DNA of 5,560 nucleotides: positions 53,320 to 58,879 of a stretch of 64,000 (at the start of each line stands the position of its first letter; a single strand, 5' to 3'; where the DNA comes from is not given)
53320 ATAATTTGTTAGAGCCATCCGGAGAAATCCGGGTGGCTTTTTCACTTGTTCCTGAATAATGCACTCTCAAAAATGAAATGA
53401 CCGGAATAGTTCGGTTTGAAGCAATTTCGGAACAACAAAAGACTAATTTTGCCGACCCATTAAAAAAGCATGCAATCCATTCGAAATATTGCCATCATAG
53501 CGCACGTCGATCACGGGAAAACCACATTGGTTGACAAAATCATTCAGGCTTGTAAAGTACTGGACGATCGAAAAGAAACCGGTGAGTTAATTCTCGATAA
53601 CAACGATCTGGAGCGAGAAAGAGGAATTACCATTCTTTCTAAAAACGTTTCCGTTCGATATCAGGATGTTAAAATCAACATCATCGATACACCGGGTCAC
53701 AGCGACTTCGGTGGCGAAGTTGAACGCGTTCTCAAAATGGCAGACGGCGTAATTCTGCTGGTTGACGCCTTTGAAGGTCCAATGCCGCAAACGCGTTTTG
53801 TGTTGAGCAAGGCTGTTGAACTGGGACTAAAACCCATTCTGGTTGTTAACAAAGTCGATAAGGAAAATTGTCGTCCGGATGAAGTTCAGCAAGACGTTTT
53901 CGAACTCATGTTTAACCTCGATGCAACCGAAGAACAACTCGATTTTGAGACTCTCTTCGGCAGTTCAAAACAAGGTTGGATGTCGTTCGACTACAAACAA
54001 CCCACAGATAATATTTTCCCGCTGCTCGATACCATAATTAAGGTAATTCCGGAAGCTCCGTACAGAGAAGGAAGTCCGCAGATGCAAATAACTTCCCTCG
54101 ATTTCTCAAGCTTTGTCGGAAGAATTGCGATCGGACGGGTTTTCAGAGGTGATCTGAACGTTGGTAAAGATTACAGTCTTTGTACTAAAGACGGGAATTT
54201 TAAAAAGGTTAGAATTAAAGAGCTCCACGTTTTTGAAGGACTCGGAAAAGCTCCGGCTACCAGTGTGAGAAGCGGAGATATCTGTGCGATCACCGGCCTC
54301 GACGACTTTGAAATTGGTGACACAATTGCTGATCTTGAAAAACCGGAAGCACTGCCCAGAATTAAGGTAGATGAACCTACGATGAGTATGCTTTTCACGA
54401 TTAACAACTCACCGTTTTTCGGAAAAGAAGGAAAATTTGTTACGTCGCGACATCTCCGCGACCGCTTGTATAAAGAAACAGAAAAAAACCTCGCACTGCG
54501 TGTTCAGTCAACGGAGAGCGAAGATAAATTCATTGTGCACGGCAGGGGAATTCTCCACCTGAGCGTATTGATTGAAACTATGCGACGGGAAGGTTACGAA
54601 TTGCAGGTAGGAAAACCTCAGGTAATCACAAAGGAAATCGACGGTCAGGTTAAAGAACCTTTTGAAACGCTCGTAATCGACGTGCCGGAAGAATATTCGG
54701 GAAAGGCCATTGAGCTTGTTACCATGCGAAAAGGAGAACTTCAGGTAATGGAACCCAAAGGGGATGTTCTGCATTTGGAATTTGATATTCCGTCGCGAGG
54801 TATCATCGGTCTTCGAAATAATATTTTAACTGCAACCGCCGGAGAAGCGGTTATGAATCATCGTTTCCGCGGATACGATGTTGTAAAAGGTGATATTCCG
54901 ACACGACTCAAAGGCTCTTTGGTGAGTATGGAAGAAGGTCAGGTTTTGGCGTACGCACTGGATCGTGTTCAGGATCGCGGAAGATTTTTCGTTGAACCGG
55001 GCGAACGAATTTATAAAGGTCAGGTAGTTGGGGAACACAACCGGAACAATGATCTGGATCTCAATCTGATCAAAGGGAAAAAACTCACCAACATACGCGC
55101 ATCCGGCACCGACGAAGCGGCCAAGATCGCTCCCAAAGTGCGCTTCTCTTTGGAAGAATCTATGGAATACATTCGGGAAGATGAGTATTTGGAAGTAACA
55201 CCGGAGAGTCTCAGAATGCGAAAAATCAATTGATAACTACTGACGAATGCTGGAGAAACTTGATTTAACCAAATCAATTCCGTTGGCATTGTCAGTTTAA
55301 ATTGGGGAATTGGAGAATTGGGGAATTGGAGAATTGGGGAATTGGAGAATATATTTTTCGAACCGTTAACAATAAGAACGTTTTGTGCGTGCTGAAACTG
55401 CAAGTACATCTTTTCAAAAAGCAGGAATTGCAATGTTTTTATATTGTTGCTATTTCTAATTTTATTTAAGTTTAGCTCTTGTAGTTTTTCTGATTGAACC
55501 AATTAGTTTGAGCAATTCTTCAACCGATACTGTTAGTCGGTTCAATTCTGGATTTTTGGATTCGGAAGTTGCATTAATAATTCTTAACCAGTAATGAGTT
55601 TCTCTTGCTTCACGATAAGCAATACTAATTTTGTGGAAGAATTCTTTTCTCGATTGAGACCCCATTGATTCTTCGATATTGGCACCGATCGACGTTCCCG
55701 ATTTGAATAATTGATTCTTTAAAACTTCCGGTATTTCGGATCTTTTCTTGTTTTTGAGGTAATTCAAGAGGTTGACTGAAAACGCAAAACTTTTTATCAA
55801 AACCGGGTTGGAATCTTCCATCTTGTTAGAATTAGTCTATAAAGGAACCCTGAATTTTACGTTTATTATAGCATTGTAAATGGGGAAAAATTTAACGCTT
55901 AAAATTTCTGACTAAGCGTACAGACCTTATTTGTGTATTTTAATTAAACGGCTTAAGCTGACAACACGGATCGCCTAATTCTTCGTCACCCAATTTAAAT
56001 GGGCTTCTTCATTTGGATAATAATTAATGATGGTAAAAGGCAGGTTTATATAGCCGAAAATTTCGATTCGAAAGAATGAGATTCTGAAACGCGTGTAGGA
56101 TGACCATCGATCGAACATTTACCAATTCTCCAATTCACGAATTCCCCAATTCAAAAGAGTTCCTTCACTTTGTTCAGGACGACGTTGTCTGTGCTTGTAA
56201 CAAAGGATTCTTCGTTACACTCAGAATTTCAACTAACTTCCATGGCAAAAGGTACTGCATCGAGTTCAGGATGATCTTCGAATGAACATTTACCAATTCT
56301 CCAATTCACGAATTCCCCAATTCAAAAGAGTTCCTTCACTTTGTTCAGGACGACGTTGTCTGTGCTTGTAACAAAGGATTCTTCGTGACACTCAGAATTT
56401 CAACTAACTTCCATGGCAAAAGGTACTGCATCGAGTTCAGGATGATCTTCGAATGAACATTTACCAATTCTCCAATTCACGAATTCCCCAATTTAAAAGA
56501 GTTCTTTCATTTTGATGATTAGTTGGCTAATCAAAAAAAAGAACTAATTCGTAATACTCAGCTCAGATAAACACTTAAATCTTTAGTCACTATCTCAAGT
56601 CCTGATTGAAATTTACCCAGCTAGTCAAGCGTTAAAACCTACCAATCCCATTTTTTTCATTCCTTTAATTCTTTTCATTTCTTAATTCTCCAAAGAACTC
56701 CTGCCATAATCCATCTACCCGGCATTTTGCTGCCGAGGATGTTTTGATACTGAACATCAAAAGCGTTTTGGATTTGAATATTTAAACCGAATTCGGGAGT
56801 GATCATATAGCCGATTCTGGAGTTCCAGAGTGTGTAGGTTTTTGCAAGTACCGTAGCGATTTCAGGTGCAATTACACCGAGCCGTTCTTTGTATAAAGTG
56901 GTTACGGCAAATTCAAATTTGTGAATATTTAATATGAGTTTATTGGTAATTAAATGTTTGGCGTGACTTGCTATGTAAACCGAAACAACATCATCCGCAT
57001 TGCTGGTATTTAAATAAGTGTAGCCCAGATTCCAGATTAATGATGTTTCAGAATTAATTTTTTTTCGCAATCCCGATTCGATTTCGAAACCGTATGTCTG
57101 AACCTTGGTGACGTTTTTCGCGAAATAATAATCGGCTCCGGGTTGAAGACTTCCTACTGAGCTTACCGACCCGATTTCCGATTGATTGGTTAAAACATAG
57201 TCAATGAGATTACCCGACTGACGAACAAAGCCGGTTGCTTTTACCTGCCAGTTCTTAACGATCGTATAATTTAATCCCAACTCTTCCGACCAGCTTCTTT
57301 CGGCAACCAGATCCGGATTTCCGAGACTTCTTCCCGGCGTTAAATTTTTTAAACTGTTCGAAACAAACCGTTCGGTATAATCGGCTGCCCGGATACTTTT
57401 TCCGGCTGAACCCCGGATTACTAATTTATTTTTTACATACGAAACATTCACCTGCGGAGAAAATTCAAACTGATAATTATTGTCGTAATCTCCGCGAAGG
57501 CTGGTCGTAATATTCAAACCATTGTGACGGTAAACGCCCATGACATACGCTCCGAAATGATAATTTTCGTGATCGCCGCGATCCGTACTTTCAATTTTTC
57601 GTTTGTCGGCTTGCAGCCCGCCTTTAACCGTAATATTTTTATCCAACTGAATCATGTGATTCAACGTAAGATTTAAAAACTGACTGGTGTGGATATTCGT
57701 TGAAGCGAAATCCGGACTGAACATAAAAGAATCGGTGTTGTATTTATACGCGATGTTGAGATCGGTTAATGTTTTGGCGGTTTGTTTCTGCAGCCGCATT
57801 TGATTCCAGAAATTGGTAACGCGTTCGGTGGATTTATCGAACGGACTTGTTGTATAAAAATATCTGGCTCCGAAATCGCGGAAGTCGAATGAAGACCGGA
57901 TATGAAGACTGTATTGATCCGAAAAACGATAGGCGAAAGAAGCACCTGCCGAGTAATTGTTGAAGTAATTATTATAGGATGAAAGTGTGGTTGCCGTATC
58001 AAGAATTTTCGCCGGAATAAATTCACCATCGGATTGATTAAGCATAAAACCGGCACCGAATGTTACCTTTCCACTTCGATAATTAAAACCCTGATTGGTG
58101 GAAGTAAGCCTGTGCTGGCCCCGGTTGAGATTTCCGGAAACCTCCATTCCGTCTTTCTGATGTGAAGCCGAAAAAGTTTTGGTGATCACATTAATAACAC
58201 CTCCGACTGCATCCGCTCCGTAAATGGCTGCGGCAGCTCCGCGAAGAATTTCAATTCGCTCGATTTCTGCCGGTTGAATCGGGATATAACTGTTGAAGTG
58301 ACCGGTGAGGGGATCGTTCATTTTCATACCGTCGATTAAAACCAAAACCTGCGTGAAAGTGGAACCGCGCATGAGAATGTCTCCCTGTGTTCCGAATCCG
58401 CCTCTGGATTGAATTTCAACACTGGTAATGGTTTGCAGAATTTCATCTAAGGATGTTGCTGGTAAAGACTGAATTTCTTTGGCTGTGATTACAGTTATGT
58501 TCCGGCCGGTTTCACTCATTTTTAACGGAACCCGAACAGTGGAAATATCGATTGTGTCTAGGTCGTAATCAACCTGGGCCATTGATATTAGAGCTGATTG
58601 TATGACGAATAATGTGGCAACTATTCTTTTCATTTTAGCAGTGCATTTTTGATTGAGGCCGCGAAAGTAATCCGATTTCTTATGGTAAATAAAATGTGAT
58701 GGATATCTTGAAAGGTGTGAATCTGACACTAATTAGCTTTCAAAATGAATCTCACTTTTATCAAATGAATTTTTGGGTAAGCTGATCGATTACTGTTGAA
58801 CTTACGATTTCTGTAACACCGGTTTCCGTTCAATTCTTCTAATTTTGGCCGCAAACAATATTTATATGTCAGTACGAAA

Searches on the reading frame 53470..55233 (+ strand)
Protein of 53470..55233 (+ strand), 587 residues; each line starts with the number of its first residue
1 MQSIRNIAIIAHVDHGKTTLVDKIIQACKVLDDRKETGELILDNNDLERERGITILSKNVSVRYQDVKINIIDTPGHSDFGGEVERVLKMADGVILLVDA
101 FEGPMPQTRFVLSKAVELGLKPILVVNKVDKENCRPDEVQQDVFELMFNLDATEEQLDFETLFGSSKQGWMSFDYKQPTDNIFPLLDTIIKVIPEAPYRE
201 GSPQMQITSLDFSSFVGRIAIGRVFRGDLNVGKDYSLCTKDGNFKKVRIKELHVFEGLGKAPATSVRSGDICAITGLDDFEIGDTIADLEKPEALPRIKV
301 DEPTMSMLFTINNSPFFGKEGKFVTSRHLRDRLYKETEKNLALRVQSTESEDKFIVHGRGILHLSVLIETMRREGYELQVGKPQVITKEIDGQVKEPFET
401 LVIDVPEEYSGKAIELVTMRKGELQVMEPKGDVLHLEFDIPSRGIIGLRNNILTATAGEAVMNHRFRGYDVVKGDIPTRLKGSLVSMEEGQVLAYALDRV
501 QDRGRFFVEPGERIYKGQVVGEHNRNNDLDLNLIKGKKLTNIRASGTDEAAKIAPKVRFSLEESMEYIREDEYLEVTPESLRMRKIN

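Call 42: search_protein_families(library=pfam, proteins=[window:53470-55233:+], max_evalue=0.00001)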
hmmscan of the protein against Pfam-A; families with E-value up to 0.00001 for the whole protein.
window:53470-55233:+ (587 aa): 6 families
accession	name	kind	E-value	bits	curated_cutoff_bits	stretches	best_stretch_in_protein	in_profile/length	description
PF00009.33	GTP_EFTU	-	2.4e-55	187.5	26.5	1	3-194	2-187/188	Elongation factor Tu GTP binding domain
PF21018.2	BipA_C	-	6.7e-44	148.6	23.8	1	481-586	1-106/110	TypA/BipA C-terminal domain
PF00679.30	EFG_C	-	5.9e-21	74.7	27.9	1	394-479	2-88/89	Elongation factor G C-terminus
PF03144.31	GTP_EFTU_D2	-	4.6e-10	40.2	30.3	1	217-287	1-73/73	Elongation factor Tu domain 2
PF22042.2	EF-G_D2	-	8e-09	35.9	27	1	211-287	12-82/84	Elongation factor G domain 2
PF01926.29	MMR_HSR1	-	6.2e-06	26.8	21.9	0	7-128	2-113/113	50S ribosome-binding GTPase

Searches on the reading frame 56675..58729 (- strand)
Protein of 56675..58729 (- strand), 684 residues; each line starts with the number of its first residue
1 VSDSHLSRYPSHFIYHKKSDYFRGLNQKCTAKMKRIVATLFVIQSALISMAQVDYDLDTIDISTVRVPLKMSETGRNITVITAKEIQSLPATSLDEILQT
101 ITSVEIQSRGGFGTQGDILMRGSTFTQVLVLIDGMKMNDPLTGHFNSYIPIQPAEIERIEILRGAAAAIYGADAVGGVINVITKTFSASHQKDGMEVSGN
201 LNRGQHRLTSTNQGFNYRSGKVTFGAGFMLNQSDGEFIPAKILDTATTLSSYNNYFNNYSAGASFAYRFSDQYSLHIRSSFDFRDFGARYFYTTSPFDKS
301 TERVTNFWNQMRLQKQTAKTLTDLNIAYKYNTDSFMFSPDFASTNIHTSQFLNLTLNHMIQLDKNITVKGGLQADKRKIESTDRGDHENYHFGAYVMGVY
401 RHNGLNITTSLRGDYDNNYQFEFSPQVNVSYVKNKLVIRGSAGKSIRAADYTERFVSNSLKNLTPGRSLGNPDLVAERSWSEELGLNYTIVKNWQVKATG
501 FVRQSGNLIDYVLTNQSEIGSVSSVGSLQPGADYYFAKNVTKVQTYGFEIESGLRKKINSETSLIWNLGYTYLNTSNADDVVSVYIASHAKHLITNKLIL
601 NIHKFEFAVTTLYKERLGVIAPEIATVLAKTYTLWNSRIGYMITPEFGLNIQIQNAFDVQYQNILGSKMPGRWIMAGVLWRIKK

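Call 42: search_protein_families(library=pfam, proteins=[window:56675-58729:-], max_evalue=0.00001)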
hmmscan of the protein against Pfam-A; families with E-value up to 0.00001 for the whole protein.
window:56675-58729:- (684 aa): 1 family
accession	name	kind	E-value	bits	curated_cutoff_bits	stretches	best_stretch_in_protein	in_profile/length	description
PF07715.20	Plug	-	2.6e-26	92.6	23.9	1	72-178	3-107/107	TonB-dependent Receptor Plug Domain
